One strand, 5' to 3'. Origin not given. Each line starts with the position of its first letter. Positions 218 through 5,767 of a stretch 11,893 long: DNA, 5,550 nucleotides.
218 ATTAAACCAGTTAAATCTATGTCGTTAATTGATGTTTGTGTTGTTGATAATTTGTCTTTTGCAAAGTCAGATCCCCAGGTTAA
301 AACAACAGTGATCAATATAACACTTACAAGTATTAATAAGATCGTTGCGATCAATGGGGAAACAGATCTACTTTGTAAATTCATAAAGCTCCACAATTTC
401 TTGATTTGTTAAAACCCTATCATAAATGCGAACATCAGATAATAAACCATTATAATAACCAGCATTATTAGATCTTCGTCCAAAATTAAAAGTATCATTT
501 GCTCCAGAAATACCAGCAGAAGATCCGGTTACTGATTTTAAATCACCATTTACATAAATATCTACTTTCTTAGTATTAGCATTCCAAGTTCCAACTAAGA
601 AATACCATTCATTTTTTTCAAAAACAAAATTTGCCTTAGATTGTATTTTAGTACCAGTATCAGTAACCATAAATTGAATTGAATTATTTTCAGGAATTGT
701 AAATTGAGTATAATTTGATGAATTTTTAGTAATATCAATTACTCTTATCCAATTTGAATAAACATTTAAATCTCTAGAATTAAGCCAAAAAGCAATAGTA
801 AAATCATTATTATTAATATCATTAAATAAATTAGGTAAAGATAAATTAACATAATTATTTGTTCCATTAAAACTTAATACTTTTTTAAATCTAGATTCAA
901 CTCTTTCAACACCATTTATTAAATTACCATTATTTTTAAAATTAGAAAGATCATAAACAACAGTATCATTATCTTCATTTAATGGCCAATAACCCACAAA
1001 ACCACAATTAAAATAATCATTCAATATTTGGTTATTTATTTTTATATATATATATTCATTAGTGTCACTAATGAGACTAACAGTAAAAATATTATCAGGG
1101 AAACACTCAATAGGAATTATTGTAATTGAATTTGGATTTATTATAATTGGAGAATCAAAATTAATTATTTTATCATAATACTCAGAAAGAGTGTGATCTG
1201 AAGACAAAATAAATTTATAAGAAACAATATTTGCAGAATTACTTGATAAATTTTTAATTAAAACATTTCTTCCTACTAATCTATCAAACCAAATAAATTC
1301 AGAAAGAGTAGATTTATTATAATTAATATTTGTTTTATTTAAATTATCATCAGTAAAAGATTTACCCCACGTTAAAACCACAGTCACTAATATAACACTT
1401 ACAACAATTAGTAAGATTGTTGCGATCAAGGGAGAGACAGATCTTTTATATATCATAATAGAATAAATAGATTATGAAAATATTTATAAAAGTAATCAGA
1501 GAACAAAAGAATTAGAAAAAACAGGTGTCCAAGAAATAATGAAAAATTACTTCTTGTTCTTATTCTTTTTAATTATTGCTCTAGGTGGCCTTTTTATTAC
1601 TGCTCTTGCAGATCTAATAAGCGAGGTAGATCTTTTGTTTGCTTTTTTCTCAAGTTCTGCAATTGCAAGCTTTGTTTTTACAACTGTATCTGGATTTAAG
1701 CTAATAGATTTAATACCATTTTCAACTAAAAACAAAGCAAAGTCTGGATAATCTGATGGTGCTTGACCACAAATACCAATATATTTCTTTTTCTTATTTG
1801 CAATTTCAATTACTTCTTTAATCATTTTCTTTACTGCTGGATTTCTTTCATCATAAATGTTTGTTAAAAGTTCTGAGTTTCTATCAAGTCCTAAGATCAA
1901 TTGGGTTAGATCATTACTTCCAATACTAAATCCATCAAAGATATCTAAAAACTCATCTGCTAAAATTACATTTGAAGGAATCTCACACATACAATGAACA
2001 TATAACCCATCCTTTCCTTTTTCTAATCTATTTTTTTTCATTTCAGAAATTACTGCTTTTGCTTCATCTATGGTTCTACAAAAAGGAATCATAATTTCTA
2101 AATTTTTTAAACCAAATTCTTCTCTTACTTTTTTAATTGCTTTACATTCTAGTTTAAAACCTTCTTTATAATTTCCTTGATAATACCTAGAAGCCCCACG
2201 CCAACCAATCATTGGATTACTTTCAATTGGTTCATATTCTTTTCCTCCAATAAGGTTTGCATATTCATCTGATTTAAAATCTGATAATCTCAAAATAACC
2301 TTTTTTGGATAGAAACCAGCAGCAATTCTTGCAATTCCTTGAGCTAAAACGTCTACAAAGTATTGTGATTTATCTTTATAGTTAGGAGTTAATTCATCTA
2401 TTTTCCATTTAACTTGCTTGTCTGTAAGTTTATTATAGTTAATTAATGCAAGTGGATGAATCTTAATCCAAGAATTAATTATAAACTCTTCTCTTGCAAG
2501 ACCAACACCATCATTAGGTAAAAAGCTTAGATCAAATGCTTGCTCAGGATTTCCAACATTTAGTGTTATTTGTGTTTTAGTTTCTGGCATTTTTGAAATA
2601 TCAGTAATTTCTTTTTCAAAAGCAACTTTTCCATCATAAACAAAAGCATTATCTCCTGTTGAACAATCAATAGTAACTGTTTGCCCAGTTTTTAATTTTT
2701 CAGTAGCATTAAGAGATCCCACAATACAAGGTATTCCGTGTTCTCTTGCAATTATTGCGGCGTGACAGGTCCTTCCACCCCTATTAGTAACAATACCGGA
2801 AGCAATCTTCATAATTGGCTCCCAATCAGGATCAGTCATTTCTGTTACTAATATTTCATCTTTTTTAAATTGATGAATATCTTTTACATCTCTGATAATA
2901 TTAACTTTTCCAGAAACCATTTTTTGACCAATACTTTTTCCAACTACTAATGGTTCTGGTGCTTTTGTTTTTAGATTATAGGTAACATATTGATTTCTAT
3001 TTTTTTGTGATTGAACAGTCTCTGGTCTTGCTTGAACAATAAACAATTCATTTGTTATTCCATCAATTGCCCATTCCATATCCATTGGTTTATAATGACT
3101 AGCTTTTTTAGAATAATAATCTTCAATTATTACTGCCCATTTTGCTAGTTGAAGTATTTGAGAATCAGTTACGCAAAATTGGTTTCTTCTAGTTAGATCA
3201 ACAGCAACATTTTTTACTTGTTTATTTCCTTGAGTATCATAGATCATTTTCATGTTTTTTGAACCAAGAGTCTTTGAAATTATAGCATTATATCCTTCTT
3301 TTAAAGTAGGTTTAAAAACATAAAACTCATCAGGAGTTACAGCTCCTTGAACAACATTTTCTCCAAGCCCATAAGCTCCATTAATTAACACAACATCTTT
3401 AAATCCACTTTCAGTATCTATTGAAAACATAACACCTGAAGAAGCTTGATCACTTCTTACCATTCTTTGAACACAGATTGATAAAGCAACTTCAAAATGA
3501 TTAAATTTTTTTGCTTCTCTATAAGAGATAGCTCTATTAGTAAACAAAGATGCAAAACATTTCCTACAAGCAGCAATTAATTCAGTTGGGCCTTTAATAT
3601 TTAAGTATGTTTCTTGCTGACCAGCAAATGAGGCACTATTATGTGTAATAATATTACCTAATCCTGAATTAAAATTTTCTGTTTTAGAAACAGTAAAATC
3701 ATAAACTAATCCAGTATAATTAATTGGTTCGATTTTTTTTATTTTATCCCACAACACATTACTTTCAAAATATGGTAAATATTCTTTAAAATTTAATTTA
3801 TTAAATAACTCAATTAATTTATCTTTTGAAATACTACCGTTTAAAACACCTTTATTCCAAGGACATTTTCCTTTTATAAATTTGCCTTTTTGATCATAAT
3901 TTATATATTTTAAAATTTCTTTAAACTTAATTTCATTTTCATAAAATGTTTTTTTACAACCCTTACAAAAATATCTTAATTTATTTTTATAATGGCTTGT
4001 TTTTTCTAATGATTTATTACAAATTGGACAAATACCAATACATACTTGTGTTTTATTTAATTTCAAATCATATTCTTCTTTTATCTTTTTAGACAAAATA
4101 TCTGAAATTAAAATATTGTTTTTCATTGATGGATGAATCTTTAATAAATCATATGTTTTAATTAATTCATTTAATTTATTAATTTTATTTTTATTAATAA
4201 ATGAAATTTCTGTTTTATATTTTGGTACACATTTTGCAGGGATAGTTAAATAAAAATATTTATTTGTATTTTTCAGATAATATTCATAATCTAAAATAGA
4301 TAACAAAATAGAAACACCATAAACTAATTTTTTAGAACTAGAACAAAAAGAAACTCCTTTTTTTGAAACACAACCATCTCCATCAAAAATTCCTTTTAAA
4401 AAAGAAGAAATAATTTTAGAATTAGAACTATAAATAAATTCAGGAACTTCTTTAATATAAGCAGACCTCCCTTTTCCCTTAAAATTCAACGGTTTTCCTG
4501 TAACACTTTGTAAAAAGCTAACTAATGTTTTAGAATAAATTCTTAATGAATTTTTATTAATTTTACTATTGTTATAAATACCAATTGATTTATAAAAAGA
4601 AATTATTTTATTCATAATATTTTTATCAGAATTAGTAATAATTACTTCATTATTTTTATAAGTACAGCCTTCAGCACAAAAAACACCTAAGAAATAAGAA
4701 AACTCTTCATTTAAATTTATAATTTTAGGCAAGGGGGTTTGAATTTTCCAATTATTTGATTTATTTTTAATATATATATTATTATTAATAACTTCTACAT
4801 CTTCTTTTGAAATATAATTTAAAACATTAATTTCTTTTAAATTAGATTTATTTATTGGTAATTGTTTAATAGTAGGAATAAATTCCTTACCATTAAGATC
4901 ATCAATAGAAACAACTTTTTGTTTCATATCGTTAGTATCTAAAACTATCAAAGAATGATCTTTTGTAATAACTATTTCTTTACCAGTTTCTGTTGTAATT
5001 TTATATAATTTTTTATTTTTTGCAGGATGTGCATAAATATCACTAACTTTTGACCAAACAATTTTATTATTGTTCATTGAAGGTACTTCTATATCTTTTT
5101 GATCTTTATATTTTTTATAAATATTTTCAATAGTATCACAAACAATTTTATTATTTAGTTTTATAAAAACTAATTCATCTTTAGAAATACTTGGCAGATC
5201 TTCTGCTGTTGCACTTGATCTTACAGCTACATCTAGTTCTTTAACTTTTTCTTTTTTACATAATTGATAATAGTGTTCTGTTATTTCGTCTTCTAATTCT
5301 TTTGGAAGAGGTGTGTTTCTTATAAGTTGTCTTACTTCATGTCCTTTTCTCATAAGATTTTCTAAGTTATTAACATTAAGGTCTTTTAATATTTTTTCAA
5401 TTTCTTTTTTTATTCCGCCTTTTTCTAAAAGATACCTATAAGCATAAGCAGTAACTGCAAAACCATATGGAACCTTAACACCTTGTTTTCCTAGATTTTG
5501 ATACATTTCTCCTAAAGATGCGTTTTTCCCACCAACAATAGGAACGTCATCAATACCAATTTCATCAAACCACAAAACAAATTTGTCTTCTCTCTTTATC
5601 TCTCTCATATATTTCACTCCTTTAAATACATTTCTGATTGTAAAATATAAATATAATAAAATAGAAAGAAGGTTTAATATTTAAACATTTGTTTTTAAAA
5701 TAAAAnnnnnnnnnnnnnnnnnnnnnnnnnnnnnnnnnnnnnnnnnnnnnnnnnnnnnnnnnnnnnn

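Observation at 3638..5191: Intact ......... intein splitting ppsA inside the ATP-grasp motif AEDLP|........, possibly an undescribed insertion site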

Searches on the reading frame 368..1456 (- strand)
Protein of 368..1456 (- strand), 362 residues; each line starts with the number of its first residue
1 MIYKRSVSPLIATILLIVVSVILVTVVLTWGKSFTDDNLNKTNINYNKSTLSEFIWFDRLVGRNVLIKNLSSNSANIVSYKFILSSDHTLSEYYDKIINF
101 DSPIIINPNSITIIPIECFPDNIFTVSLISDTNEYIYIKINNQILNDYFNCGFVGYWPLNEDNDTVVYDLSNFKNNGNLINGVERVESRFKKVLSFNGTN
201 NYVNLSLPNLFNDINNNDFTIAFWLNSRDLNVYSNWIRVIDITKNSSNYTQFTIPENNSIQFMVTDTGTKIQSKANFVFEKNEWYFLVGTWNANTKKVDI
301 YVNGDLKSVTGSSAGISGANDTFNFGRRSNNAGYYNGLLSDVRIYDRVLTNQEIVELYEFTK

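Call 34: search_protein_families(library=pfam, proteins=[window:368-1456:-], max_evalue=0.01)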
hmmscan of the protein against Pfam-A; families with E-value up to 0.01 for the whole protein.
window:368-1456:- (362 aa): 3 families
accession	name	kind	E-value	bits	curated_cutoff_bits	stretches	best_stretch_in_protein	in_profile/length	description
PF13385.13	Laminin_G_3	-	1.9e-27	96.7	27.6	1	197-354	1-150/151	Concanavalin A-like lectin/glucanases superfamily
PF00354.24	Pentaxin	-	3.2e-05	24.1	25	1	216-359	24-168/194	Pentaxin family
PF07790.16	Pilin_N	-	0.0013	20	25.2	1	6-47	2-47/78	Archaeal Type IV pilin, N-terminal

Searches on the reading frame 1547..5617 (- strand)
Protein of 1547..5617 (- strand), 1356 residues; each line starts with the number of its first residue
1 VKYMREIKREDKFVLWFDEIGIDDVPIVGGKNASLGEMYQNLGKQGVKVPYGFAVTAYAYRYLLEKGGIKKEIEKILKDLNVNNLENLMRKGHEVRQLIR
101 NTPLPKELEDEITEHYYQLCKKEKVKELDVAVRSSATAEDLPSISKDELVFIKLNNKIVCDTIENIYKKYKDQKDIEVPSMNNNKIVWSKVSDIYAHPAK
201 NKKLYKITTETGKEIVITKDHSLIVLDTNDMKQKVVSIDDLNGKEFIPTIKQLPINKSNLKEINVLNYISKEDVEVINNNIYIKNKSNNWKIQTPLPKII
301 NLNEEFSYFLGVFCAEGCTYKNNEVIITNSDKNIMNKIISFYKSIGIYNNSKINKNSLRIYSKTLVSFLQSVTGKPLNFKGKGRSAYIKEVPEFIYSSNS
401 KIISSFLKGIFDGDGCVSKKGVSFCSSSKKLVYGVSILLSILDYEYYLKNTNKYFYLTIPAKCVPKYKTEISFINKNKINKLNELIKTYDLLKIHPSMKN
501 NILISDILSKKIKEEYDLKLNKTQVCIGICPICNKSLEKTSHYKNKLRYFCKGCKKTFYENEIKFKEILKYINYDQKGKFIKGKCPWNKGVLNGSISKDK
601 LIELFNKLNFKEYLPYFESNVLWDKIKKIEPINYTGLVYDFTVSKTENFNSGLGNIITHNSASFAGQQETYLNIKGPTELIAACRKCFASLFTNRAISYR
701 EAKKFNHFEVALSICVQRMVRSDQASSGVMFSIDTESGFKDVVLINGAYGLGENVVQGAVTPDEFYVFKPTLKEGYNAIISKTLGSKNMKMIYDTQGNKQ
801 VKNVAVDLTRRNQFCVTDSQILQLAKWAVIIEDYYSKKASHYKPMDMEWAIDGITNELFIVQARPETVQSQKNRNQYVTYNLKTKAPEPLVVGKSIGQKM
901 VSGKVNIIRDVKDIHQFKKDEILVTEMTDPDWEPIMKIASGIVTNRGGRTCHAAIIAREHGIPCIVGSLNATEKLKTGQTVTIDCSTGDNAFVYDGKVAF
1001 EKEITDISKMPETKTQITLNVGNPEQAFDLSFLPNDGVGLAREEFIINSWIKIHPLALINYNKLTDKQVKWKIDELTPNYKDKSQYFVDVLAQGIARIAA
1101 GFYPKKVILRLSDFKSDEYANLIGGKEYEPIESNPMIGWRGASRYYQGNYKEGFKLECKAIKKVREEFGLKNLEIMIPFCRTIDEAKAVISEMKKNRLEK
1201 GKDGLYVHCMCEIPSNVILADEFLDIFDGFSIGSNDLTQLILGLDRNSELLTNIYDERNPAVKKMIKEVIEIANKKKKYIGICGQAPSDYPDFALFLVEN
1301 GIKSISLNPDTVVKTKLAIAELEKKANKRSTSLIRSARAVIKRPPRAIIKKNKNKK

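Call 4: search_protein_families(library=pfam, proteins=[window:1547-5617:-], max_evalue=0.1)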
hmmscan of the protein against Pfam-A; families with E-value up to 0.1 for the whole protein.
window:1547-5617:- (1356 aa): 8 families
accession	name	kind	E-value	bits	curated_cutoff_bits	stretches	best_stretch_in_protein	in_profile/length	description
PF01326.24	PPDK_N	-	2e-118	395.9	27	2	661-876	116-319/328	Pyruvate phosphate dikinase, AMP/ATP-binding domain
PF02896.24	PEP-utilizers_C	-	5.7e-63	213.3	22.8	1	1011-1322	16-291/293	PEP-utilising enzyme, PEP-binding domain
PF00391.29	PEP-utilizers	-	3.1e-28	97.6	23.1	1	917-988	1-72/72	PEP-utilising enzyme, mobile domain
PF14890.11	Intein_splicing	-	8.4e-20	71.6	35.8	1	155-660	4-155/155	Intein splicing domain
PF14528.11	LAGLIDADG_3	-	6.4e-14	52.4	22.5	2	404-467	4-77/82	LAGLIDADG-like domain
PF05204.19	Hom_end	-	5e-06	27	21.1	0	391-443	2-57/110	Homing endonuclease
PF01850.27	PIN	-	0.027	15.5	23.6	0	99-148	62-112/120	PIN domain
PF08002.16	DUF1697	-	0.092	13.6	24.4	0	66-135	54-122/137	Protein of unknown function (DUF1697)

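Call 5: search_protein_families(library=ncbifam, proteins=[window:1547-5617:-], max_evalue=0.1)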
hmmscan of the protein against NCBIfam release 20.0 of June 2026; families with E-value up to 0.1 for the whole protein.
window:1547-5617:- (1356 aa): 34 families (the best 25 are shown)
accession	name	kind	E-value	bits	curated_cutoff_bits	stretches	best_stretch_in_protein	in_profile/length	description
NF005057.0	PRK06464.1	equivalog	0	1180.2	598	2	661-1329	134-795/798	phosphoenolpyruvate synthase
TIGR01418.1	PEP_synth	equivalog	0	1139.3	739.75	2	661-1324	128-784/784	pyruvate, water dikinase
NF004878.0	PRK06241.1-3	subfamily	3.3e-92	310.1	945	3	661-867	125-312/891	phosphoenolpyruvate synthase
NF004877.0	PRK06241.1-2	subfamily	4e-87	293.4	866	3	661-867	126-313/869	phosphoenolpyruvate synthase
NF041857.1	RIF_Ptrans_rph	equivalog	2e-83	281.2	999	3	661-867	124-311/864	rifamycin-inactivating phosphotransferase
NF004879.0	PRK06241.1-4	equivalog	2.1e-75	254.4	976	3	661-868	126-314/868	phosphoenolpyruvate synthase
NF052631.1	prodigiosin_PigC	equivalog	1.6e-71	241.4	1300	3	660-878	106-309/883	prodigiosin ligase PigC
NF004881.0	PRK06241.2-2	equivalog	4.9e-69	233.5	883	3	661-872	122-316/898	phosphoenolpyruvate synthase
NF052632.1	undecylprod_RedH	equivalog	5.7e-62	209.8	1350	3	661-882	108-309/880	undecylprodigiosin ligase RedH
NF004880.0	PRK06241.2-1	equivalog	3.4e-58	197.3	972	3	661-765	120-221/837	phosphoenolpyruvate synthase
NF000283.1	RPH_KJ151292.1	equivalog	2.1e-56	191.7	1700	3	661-868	127-315/865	rifamycin-inactivating phosphotransferase Rph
NF004883.0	PRK06241.2-4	equivalog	9e-51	173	1063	3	660-867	137-328/928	phosphoenolpyruvate synthase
TIGR01417.1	PTS_I_fam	equivalog_domain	3.5e-46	157.8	341.7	2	1105-1328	326-545/565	phosphoenolpyruvate--protein phosphotransferase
NF011491.0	PRK14898.1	equivalog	3.7e-45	154.3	783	2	174-510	122-446/860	DNA-directed RNA polymerase subunit A''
TIGR01828.1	pyru_phos_dikin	equivalog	2.3e-35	121.9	843.45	3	910-1320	408-861/865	pyruvate, phosphate dikinase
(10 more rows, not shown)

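Call 85: find_encoding_contigs(protein=window:1547-5608:-, flank=2000, max_places=3)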
Protein window:1547-5608:- (1353 aa): 8 contigs read that carry it; 3 places shown.
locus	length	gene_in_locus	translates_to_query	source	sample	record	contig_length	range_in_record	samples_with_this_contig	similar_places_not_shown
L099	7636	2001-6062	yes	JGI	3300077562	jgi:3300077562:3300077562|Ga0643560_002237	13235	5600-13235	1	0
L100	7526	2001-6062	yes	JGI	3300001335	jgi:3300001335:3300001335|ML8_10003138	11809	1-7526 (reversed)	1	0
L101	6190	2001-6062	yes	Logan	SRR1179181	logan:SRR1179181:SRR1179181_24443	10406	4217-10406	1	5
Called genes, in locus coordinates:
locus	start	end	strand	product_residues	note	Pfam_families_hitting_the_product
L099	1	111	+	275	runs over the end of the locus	PF12641:Flavodoxin_3 (faint), PF12724:Flavodoxin_5 (weak), PF12838:Fer4_7 (faint), PF13484:Fer4_16 (faint), PF00037:Fer4 (weak), PF13187:Fer4_9, PF13237:Fer4_10 (weak), PF14697:Fer4_21 (weak)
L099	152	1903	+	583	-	PF09972:DUF2207, PF20990:DUF2207_C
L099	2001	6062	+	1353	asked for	PF01326:PPDK_N, PF14890:Intein_splicing, PF05204:Hom_end (faint), PF14528:LAGLIDADG_3, PF01326:PPDK_N, PF00391:PEP-utilizers, PF02896:PEP-utilizers_C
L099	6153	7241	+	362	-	PF13385:Laminin_G_3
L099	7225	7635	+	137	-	?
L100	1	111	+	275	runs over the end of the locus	PF12641:Flavodoxin_3 (faint), PF12724:Flavodoxin_5 (weak), PF12838:Fer4_7 (faint), PF13484:Fer4_16 (faint), PF00037:Fer4 (weak), PF13187:Fer4_9, PF13237:Fer4_10 (weak), PF14697:Fer4_21 (weak)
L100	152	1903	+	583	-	PF09972:DUF2207, PF20990:DUF2207_C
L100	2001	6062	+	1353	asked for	PF01326:PPDK_N, PF14890:Intein_splicing, PF05204:Hom_end (faint), PF14528:LAGLIDADG_3, PF01326:PPDK_N, PF00391:PEP-utilizers, PF02896:PEP-utilizers_C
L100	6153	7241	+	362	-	PF13385:Laminin_G_3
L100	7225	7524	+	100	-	?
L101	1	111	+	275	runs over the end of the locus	PF12641:Flavodoxin_3 (faint), PF12724:Flavodoxin_5 (weak), PF12838:Fer4_7 (faint), PF13484:Fer4_16 (faint), PF00037:Fer4 (weak), PF13187:Fer4_9, PF13237:Fer4_10 (weak), PF14697:Fer4_21 (weak)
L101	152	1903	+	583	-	PF09972:DUF2207, PF20990:DUF2207_C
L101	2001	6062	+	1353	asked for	PF01326:PPDK_N, PF14890:Intein_splicing, PF05204:Hom_end (faint), PF14528:LAGLIDADG_3, PF01326:PPDK_N, PF00391:PEP-utilizers, PF02896:PEP-utilizers_C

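Call 98: list_cluster_members(proteins=[window:1550-5608:-, P0001, P0002, P0131, P0132])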
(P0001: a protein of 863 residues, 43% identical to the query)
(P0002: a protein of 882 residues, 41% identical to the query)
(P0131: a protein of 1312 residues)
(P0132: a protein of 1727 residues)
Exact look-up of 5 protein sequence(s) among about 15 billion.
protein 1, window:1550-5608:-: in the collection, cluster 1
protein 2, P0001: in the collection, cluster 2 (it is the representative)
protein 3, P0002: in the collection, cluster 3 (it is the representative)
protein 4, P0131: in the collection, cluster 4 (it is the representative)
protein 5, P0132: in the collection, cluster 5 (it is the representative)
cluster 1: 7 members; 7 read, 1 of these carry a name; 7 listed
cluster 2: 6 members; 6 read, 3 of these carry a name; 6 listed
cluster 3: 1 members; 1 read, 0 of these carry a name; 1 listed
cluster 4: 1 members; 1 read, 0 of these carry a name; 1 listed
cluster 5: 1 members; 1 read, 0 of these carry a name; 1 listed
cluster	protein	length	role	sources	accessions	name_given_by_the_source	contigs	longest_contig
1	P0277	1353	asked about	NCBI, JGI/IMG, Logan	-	pyruvate, water dikinase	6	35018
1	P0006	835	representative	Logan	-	-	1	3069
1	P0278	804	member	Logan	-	-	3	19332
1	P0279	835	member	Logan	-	-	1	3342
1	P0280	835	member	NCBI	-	-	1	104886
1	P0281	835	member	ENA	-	-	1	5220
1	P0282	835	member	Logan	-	-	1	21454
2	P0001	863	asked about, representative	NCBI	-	-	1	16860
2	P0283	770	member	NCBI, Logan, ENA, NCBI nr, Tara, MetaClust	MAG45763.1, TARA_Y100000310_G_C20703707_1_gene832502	MAG: phosphoenolpyruvate synthase [Nanoarchaeota archaeon] | phosphoenolpyruvate synthase [Nanoarchaeota archaeon] | strand:- start:464 stop:2776 length:2313 start_codon:yes stop_codon:yes gene_type:complete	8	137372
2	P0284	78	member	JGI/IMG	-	pyruvate,water dikinase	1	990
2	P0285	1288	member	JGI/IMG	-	pyruvate,water dikinase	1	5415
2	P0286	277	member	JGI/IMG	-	-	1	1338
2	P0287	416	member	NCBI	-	-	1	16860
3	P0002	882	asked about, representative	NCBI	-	-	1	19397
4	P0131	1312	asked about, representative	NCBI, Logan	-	-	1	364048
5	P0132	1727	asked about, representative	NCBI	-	-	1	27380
